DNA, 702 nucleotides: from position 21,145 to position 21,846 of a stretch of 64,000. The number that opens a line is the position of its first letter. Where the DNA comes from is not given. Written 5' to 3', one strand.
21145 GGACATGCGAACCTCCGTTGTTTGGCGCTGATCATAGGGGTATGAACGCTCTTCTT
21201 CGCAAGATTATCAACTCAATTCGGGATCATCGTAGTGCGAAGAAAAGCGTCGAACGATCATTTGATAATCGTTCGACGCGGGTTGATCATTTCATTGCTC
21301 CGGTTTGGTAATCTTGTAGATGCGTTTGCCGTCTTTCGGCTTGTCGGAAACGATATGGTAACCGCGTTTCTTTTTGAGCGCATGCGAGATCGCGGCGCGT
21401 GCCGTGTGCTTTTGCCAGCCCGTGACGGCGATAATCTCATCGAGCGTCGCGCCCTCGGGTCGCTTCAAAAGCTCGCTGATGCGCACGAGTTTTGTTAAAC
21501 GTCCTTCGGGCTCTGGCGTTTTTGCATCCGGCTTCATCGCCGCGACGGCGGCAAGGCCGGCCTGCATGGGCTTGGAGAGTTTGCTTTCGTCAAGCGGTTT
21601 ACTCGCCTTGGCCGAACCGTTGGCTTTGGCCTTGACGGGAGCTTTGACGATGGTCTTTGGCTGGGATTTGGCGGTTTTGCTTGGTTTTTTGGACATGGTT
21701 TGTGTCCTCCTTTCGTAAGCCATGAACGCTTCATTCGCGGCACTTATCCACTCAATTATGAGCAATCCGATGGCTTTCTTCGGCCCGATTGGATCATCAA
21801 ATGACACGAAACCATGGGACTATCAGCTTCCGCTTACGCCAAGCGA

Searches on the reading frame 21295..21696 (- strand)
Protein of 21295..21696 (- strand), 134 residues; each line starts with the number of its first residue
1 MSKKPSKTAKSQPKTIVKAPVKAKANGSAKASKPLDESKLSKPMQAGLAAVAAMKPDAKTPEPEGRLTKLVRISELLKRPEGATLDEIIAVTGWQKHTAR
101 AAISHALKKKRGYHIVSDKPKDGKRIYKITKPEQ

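Call 66: search_protein_families(library=pfam, proteins=[window:21295-21696:-], max_evalue=0.01)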
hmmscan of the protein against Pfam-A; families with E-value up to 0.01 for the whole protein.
window:21295-21696:- (134 aa): 1 family
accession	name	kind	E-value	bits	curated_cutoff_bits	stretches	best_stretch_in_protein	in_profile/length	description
PF11994.14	DUF3489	-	4.6e-21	75.1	29.5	1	67-129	6-68/68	Protein of unknown function (DUF3489)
